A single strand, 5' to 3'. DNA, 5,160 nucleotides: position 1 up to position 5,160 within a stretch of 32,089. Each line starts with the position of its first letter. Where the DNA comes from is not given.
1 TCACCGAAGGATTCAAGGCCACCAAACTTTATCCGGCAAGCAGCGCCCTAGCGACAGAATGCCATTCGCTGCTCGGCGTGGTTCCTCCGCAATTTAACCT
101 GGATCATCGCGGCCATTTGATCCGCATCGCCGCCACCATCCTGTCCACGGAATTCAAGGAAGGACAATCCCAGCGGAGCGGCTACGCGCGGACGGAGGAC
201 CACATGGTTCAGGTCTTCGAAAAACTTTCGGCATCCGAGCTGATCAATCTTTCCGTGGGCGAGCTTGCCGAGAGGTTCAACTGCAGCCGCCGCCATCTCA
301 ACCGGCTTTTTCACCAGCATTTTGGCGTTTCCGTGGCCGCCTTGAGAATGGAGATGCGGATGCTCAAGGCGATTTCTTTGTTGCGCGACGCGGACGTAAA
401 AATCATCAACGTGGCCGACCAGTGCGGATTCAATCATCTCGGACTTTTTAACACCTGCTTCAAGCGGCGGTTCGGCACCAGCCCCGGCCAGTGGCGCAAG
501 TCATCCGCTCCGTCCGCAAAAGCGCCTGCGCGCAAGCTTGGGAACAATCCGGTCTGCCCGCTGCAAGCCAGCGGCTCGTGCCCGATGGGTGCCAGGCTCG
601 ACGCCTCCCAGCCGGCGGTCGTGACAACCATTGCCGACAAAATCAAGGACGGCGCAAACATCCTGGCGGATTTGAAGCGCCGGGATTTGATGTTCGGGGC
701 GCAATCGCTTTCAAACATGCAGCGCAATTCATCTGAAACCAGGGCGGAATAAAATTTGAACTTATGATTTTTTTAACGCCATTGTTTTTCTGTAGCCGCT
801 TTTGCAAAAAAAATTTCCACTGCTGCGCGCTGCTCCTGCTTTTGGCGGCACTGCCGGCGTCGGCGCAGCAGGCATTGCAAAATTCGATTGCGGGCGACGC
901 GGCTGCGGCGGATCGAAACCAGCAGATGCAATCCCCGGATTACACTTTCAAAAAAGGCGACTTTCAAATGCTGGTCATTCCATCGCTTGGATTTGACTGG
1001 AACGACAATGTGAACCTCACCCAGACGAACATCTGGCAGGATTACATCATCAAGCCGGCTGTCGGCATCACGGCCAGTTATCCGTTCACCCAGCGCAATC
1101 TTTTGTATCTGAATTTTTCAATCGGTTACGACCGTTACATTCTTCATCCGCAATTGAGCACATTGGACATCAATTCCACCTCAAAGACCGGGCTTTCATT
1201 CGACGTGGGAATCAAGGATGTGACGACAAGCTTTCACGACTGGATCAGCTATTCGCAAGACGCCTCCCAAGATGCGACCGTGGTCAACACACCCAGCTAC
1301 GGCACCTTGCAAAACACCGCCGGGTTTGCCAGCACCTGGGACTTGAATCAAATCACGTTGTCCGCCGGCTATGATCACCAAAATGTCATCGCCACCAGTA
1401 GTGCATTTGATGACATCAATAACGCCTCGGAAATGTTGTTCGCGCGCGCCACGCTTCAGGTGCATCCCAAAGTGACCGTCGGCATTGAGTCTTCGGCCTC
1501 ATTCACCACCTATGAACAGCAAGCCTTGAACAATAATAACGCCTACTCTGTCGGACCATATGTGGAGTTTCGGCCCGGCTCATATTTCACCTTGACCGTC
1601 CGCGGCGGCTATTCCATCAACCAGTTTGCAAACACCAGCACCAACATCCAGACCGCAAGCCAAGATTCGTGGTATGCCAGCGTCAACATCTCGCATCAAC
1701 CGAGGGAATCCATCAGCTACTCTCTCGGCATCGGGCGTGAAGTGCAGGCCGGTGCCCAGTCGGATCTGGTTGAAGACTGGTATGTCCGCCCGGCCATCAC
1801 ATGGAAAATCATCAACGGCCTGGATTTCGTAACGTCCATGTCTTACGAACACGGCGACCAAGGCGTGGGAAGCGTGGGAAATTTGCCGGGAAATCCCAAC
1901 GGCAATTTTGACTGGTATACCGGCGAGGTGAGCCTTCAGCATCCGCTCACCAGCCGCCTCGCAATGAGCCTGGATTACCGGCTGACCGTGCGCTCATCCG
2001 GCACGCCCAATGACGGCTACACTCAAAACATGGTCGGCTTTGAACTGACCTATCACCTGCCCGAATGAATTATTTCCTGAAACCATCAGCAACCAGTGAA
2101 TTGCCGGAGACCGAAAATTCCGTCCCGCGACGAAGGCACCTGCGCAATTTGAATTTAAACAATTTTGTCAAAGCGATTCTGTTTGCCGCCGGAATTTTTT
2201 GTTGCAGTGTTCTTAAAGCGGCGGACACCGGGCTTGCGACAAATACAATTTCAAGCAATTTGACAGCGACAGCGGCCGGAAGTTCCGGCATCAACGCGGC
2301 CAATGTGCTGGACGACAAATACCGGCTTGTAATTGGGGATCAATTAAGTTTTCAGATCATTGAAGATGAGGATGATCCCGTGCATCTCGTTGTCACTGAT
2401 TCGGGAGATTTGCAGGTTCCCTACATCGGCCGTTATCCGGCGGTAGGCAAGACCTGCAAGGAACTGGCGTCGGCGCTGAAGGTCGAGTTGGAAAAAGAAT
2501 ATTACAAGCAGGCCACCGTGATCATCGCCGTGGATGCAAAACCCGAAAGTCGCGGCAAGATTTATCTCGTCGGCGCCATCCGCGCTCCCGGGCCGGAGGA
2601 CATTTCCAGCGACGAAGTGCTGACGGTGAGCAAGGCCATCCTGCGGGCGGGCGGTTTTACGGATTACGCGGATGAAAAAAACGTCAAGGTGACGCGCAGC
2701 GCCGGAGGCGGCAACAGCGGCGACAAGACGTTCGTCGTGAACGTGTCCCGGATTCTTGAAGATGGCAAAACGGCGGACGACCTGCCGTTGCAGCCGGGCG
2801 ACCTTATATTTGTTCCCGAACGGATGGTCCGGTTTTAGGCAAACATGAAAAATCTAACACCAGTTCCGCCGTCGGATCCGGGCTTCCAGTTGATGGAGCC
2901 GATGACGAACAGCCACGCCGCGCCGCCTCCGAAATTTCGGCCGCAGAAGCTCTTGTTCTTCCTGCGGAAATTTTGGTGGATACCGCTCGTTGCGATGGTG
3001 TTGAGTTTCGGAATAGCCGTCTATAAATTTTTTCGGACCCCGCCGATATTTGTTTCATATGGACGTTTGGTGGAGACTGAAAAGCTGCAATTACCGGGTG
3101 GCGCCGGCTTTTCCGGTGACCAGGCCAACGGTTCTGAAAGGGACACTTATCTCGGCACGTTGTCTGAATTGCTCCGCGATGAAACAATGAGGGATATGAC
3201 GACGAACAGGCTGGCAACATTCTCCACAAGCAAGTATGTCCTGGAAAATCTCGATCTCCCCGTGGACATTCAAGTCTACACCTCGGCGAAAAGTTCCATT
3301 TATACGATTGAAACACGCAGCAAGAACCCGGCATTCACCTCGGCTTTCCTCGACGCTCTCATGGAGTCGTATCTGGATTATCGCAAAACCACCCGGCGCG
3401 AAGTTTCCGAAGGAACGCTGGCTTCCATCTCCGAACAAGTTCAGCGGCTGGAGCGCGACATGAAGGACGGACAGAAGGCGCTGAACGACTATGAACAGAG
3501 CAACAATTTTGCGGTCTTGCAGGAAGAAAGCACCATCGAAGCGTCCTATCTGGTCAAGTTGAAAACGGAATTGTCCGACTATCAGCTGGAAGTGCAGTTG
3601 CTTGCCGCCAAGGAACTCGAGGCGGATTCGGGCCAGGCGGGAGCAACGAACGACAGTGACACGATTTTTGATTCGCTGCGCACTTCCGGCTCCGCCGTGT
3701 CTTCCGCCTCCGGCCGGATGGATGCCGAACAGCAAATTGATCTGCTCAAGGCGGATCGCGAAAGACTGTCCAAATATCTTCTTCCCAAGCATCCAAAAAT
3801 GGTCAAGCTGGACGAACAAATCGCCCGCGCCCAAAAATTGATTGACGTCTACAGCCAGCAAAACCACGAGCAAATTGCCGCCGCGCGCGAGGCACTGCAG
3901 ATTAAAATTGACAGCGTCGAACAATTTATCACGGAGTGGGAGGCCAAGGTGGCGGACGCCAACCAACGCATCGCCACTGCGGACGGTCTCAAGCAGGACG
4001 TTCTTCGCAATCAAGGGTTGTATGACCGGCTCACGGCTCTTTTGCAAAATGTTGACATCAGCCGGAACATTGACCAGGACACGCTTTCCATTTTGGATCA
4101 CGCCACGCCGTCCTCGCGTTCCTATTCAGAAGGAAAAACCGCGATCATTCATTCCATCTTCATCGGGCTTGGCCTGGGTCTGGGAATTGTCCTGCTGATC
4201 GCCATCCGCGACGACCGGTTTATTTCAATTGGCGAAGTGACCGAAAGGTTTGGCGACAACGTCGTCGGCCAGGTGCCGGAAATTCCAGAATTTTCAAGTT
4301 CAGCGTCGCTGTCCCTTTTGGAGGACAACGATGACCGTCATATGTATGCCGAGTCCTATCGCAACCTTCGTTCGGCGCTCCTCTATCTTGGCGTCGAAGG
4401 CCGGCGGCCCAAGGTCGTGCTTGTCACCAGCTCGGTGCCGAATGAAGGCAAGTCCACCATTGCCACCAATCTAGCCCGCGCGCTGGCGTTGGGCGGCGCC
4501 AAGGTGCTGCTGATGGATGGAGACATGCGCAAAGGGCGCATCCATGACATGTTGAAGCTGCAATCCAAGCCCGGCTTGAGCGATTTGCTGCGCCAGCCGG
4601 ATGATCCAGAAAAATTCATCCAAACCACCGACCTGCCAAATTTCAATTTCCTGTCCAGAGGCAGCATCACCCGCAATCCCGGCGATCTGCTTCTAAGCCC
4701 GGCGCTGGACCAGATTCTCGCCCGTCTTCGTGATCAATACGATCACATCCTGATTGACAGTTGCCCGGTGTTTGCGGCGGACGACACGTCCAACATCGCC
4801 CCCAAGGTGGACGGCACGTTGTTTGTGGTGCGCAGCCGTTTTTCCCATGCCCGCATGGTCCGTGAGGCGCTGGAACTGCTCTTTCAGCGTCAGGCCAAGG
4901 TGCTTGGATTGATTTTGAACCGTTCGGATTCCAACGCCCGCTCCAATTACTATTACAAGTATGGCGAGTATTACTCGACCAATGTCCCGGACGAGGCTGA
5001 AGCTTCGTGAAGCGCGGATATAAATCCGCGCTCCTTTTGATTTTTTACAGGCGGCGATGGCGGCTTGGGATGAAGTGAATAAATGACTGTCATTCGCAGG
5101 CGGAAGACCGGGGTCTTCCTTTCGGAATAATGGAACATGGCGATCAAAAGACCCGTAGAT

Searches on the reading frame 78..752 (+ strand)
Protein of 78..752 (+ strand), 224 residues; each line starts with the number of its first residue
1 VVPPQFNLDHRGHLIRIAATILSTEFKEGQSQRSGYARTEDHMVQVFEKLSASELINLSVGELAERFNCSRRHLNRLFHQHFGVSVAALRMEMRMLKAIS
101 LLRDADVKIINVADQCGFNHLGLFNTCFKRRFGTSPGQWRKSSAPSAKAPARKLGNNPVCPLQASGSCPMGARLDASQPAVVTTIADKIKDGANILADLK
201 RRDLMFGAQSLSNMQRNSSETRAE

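Call 7: search_protein_families(library=pfam, proteins=[window:78-752:+], max_evalue=0.001)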
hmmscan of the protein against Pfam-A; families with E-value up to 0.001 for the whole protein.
window:78-752:+ (224 aa): 2 families
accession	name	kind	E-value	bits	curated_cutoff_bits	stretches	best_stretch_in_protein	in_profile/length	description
PF12833.13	HTH_18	-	6.2e-24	84.5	33.6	1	63-141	1-79/80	Helix-turn-helix domain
PF00165.29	HTH_AraC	-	1.2e-18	67.2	26.6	2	104-141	6-42/42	Bacterial regulatory helix-turn-helix proteins, AraC family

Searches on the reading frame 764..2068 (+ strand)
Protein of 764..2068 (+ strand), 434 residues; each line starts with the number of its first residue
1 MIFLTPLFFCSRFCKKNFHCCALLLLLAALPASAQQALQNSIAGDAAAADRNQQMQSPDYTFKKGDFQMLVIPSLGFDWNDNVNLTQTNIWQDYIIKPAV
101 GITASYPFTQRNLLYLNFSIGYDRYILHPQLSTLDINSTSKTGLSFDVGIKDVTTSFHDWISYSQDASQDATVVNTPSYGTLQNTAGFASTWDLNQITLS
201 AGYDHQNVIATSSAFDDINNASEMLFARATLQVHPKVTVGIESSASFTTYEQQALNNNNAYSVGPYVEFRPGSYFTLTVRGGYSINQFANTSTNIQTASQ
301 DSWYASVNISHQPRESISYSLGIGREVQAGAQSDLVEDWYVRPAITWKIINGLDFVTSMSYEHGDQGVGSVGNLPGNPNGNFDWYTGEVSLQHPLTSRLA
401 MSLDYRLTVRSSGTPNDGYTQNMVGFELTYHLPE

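Call 7: search_protein_families(library=pfam, proteins=[window:764-2068:+], max_evalue=0.001)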
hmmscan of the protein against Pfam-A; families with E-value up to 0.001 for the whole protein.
window:764-2068:+ (434 aa): 0 families

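Call 29: search_protein_families(library=pfam, proteins=[window:764-2068:+], max_evalue=10)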
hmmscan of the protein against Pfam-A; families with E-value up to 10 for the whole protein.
window:764-2068:+ (434 aa): 1 family
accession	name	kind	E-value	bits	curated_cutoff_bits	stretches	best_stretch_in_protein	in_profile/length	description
PF04338.18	DUF481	-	0.0074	16.8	21.1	2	244-363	71-187/210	Protein of unknown function, DUF481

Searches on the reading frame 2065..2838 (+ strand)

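Call 7: search_protein_families(library=pfam, proteins=[window:2065-2838:+], max_evalue=0.001)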
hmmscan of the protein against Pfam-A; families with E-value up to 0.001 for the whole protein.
window:2065-2838:+ (257 aa): 3 families
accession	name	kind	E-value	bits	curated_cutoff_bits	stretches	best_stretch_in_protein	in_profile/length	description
PF02563.21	Poly_export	-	6.3e-11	42.7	28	1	84-156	5-76/77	Polysaccharide biosynthesis/export protein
PF22461.2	SLBB_2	-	3.3e-08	33.9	27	1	165-250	2-79/79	SLBB domain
PF10531.15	SLBB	-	7.2e-06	26.2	27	1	186-217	20-50/55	SLBB domain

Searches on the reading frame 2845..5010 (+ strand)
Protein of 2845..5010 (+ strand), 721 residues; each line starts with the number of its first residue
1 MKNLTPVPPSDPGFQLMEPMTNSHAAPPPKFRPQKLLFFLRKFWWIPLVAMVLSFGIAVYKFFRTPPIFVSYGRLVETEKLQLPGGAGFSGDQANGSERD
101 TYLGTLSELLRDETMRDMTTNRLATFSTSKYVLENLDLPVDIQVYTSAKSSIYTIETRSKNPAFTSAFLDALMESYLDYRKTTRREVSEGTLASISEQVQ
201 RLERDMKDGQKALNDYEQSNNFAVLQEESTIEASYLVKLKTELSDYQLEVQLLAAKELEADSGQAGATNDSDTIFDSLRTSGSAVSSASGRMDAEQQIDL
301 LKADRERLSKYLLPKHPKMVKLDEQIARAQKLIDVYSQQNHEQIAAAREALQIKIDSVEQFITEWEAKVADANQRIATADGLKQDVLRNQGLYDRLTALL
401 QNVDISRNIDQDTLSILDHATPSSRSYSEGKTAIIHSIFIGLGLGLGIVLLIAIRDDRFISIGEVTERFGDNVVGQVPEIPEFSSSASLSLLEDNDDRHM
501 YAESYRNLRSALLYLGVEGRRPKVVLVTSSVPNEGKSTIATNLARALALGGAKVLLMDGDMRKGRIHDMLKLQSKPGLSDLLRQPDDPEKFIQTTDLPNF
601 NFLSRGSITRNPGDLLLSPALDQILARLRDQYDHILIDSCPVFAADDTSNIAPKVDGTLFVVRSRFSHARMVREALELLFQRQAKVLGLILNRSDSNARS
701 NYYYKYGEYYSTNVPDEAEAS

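Call 7: search_protein_families(library=pfam, proteins=[window:2845-5010:+], max_evalue=0.001)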
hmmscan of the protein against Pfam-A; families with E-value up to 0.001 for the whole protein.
window:2845-5010:+ (721 aa): 3 families
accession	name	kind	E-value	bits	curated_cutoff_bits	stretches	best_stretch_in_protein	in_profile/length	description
PF13614.12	AAA_31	-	3.7e-09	37.2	27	1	535-643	14-129/177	AAA domain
PF01656.29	CbiA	-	3.5e-08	33.9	25.4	1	533-702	9-91/125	CobQ/CobB/MinD/ParA nucleotide binding domain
PF10609.15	ParA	-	6.7e-08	32.7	27.1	1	523-695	4-176/246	NUBPL iron-transfer P-loop NTPase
